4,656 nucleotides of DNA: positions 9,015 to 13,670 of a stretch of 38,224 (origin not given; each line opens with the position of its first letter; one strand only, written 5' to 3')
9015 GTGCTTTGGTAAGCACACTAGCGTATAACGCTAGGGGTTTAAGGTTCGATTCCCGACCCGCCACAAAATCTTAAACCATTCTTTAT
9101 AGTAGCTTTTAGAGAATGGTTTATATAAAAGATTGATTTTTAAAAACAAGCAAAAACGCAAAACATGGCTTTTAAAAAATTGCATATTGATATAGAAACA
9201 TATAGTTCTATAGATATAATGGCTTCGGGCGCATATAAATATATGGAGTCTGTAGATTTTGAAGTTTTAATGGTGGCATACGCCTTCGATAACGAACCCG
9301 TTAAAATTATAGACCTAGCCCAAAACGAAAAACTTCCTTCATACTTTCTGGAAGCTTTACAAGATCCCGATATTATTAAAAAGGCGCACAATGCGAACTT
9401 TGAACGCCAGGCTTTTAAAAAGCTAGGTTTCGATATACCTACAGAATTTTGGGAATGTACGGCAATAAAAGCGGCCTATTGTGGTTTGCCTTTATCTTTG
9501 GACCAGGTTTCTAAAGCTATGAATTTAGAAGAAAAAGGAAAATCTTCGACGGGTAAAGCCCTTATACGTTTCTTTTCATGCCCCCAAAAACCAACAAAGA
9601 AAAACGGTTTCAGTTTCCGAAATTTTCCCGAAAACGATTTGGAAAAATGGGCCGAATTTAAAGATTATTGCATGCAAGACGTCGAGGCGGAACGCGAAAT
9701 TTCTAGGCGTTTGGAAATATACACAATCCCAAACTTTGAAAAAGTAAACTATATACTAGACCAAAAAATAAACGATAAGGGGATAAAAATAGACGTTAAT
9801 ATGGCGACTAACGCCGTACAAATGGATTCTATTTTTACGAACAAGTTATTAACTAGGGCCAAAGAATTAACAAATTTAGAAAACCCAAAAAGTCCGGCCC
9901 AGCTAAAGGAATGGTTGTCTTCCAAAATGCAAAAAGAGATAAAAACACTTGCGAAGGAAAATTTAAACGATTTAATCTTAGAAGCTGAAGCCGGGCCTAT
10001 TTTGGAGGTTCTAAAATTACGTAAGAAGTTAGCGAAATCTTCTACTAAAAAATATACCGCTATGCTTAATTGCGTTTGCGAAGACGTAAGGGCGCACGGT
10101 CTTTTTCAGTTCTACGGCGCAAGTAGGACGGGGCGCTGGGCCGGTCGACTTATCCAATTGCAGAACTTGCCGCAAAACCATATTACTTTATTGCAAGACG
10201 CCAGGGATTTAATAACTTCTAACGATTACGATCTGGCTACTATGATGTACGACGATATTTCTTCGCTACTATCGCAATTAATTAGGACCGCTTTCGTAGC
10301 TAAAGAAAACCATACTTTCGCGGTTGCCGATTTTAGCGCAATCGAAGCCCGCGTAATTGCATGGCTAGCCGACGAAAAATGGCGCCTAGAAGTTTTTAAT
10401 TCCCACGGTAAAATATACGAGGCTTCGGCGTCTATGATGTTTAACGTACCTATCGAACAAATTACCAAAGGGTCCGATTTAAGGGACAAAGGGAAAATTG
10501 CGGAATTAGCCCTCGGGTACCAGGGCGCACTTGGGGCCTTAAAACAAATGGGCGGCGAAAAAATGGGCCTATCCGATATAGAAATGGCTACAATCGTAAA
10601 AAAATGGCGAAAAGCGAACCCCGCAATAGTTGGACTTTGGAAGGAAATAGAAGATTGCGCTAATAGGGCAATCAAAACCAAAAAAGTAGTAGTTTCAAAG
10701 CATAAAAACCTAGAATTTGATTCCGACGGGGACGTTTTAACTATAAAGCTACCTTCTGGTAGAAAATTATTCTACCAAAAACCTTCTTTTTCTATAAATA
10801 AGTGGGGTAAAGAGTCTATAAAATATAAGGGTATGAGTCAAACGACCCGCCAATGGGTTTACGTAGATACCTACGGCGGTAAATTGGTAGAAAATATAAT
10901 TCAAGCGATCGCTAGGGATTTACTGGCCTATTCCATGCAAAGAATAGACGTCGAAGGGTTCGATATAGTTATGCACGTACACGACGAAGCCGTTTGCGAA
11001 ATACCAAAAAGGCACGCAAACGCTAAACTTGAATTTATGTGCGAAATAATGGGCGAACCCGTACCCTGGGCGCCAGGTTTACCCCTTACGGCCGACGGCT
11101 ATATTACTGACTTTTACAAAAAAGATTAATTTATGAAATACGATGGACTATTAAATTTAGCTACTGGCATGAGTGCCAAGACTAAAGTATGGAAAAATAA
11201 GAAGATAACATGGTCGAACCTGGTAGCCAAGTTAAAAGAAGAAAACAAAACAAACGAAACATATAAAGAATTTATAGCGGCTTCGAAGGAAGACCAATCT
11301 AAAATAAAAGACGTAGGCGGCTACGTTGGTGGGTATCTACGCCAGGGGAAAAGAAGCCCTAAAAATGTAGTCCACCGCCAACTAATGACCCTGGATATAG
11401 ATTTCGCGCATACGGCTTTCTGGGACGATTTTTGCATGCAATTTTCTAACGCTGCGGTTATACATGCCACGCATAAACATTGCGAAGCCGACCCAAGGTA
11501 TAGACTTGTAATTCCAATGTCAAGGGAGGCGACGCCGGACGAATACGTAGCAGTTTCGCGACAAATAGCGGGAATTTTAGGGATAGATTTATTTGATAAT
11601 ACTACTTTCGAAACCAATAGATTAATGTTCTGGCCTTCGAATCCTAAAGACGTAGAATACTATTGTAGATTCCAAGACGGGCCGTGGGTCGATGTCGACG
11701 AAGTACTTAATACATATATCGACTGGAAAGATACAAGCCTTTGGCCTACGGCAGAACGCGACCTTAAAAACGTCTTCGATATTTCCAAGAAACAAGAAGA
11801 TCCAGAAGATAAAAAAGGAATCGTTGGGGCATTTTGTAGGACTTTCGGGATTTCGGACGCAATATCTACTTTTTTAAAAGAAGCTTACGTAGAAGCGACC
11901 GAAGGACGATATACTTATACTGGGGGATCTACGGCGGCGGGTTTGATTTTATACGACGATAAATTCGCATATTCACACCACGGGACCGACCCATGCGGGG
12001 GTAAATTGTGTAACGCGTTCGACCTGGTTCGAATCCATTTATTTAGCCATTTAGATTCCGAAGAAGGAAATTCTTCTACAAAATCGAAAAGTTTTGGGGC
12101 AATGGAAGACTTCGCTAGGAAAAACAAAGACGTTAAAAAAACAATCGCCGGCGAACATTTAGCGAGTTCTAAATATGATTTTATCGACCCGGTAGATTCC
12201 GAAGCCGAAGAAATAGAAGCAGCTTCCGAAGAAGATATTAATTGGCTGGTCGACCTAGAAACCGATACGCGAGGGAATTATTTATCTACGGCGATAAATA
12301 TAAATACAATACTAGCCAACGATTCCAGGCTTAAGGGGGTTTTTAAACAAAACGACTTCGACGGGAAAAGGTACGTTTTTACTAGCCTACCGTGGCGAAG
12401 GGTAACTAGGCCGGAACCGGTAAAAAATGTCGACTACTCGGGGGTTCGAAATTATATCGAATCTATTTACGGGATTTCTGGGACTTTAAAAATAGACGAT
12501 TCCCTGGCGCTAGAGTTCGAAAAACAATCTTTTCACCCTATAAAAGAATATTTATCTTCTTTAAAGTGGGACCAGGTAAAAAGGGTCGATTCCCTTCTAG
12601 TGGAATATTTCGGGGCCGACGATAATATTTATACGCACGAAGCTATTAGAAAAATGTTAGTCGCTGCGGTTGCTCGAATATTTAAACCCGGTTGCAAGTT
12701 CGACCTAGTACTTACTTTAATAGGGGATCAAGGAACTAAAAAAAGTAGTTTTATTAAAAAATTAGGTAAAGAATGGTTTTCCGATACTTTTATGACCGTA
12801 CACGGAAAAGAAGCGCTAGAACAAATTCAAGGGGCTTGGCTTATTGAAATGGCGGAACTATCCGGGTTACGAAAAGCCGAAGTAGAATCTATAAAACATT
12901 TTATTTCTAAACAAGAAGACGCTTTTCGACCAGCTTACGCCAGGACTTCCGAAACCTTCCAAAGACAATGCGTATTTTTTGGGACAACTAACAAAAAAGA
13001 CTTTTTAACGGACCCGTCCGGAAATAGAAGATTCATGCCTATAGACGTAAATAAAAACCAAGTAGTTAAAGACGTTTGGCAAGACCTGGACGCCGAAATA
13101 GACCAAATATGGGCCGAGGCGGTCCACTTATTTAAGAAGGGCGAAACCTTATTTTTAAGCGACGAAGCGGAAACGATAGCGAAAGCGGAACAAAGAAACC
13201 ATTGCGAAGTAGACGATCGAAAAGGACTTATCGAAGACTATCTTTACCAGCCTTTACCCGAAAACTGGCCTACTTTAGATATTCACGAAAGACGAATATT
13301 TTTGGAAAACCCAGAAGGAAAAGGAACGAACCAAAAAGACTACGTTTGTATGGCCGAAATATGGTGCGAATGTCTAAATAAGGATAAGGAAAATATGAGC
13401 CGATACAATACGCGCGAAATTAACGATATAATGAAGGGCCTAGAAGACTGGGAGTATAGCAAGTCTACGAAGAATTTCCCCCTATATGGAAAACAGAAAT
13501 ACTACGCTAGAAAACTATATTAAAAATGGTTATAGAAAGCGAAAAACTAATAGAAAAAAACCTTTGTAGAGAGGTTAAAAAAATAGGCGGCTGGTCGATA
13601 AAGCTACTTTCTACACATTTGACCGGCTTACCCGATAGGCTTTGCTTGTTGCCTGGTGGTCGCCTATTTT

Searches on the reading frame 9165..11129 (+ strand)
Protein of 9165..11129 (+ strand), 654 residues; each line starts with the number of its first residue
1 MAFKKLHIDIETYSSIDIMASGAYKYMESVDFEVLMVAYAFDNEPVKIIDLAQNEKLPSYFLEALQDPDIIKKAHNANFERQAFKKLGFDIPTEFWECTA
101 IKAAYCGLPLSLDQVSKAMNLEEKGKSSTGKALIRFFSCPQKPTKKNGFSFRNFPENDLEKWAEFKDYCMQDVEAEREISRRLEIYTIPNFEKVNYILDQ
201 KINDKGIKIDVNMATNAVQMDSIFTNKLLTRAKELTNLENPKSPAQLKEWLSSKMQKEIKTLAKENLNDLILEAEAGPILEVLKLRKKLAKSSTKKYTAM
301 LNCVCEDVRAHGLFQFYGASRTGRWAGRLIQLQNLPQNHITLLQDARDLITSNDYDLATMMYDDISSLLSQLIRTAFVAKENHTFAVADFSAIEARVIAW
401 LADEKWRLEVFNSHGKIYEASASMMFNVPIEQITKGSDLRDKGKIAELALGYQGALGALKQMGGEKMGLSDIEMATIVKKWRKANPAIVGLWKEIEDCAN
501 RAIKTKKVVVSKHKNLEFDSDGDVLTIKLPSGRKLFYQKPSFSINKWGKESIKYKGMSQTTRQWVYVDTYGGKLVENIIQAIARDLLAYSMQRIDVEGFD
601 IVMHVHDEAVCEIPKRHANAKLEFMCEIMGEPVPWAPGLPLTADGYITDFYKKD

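Call 10: search_protein_families(library=phrogs, proteins=[window:9165-11129:+], max_evalue=0.01)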
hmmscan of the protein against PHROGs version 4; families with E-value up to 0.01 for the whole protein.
window:9165-11129:+ (654 aa): 5 families
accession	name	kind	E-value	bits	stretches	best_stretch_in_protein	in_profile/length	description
phrog_17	-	DNA, RNA and nucleotide metabolism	1e-138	465.5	1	4-651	671-1230/1445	DNA polymerase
phrog_10285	-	DNA, RNA and nucleotide metabolism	3.8e-107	359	1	333-654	2-321/321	DNA polymerase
phrog_7766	-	DNA, RNA and nucleotide metabolism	2.8e-63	213.7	1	467-654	1-186/186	DNA polymerase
phrog_2573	-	DNA, RNA and nucleotide metabolism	5.7e-05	23.4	1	373-629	5-245/336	DNA polymerase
phrog_403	-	DNA, RNA and nucleotide metabolism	0.00012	22.1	1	124-191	186-256/321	DNA polymerase exonuclease subunit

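Call 11: search_protein_families(library=pfam, proteins=[window:9165-11129:+], max_evalue=0.01)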
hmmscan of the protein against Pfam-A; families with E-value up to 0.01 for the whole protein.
window:9165-11129:+ (654 aa): 1 family
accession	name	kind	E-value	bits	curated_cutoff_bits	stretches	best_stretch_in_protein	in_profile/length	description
PF00476.26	DNA_pol_A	-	9.2e-27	94.4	34.3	1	227-501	17-264/381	DNA polymerase family A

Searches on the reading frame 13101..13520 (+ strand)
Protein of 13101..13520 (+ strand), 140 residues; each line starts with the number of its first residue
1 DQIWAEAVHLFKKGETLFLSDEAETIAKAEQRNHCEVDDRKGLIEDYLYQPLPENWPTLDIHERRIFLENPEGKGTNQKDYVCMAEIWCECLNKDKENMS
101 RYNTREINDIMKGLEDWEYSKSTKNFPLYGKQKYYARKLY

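Call 67: find_homologous_proteins(query=window:13101-13520:+, max_evalue=0.001)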
Query window:13101-13520:+ (140 aa): 70 proteins with E <= 0.001 among 73 candidates.
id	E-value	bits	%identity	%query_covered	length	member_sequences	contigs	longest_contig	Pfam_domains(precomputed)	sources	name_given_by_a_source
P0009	6.9e-63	229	72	100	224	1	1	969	PF05272.18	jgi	jgi:hypothetical protein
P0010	9.1e-59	215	67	100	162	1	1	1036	PF05272.18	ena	-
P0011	3.4e-56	207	64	99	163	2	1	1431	PF05272.18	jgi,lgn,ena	-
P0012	1.7e-55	205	65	100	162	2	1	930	PF05272.18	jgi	jgi:hypothetical protein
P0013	6.1e-54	200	64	99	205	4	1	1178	PF05272.18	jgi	jgi:putative DNA primase/helicase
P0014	5.7e-53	197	62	100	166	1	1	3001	PF05272.18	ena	-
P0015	5.9e-53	196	63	99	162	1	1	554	PF05272.18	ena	-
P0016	6.1e-53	196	64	99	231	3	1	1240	PF05272.18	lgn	-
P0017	6.5e-53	196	61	99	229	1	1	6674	PF05272.18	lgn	-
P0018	5.3e-51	190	62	99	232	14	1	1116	PF05272.18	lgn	-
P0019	1.0e-50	189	61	99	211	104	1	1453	PF05272.18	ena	-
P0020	2.0e-50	188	62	98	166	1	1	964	-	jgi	jgi:hypothetical protein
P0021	5.0e-50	187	64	99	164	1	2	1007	PF05272.18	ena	-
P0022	6.1e-50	187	60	99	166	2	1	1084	PF05272.18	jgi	jgi:hypothetical protein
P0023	6.1e-50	187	61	99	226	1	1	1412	PF05272.18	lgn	-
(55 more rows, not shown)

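Call 76: predict_structure(alignment_id=A5)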
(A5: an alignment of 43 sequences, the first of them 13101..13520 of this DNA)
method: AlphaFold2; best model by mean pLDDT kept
length: 140 residues; sequences in the alignment: 43
mean_pLDDT: 87.2   pTM: 0.68
mean pLDDT of the five models: 87.2, 86.9, 85.8, 85.6, 84.0
residues with pLDDT >= 90: 91; 70-90: 35; 50-70: 14; < 50: 0
segments of 3 or more residues with pLDDT < 50: none
pLDDT, mean of each block of 10 residues (from residue 1): 77 72 74 66 94 94 92 85 96 94 92 96 96 92
secondary structure, 60 per line:
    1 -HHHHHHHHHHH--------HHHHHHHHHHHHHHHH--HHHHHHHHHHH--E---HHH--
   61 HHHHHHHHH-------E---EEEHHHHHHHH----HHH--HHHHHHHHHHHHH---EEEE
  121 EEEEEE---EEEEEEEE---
elements in order: H2-12 H21-36 H39-49 H61-69 E81-83 H84-91 H101-113 E117-126 E130-137

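Call 79: fold_search(model_id=the predicted structure, library=pdb)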
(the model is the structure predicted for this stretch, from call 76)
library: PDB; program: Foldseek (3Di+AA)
matches with E <= 10: 262; with E <= 0.001: 6
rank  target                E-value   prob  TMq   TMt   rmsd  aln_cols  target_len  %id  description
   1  7pds_A                2.5e-06  1.00  0.60  0.20   9.8       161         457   24  The structure of PriRep1 with dsDNA (released 2022-07-13)
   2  7pds_C                4.7e-06  1.00  0.63  0.22   9.9       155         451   24  The structure of PriRep1 with dsDNA (released 2022-07-13)
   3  7pds_E                1.0e-05  1.00  0.61  0.21   9.7       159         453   23  The structure of PriRep1 with dsDNA (released 2022-07-13)
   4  7pds_B                1.2e-05  1.00  0.57  0.20  10.5       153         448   26  The structure of PriRep1 with dsDNA (released 2022-07-13)
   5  7pds_D                1.9e-05  1.00  0.62  0.21   9.9       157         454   24  The structure of PriRep1 with dsDNA (released 2022-07-13)
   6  7pds_F                2.2e-04  1.00  0.60  0.21   9.4       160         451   24  The structure of PriRep1 with dsDNA (released 2022-07-13)
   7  6qpq_D                1.7e-01  0.75  0.32  0.51   6.9        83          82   13  The structure of the cohesin head module elucidates the mechanism of ring opening (released 2020-02-05)
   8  5bs6_D                2.2e-01  0.35  0.29  0.20   9.2        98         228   11  Apo structure of transcriptional factor AraR from Bacteroides thetaiotaomicron VPI (released 2015-06-17)
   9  6qpq_B                2.5e-01  0.69  0.32  0.51   7.3        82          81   12  The structure of the cohesin head module elucidates the mechanism of ring opening (released 2020-02-05)
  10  9d2l_T                3.3e-01  0.21  0.25  0.34  11.0       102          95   13  FoxP3 multimers bridge four T2G repeat DNAs (released 2025-10-29)
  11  5bs6_C                4.0e-01  0.23  0.28  0.19   9.2        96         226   11  Apo structure of transcriptional factor AraR from Bacteroides thetaiotaomicron VPI (released 2015-06-17)
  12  5bs6_B                4.5e-01  0.21  0.28  0.19   9.2        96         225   11  Apo structure of transcriptional factor AraR from Bacteroides thetaiotaomicron VPI (released 2015-06-17)
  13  9d2l_G                4.5e-01  0.18  0.25  0.34  11.0       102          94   13  FoxP3 multimers bridge four T2G repeat DNAs (released 2025-10-29)
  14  7yz7_A                4.8e-01  0.23  0.26  0.29  12.3        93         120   10  Crystal structure of the zebrafish FoxH1 bound to the TGTGGATT site (released 2022-11-16)
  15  9d2l_A                4.8e-01  0.18  0.25  0.34  11.0       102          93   13  FoxP3 multimers bridge four T2G repeat DNAs (released 2025-10-29)
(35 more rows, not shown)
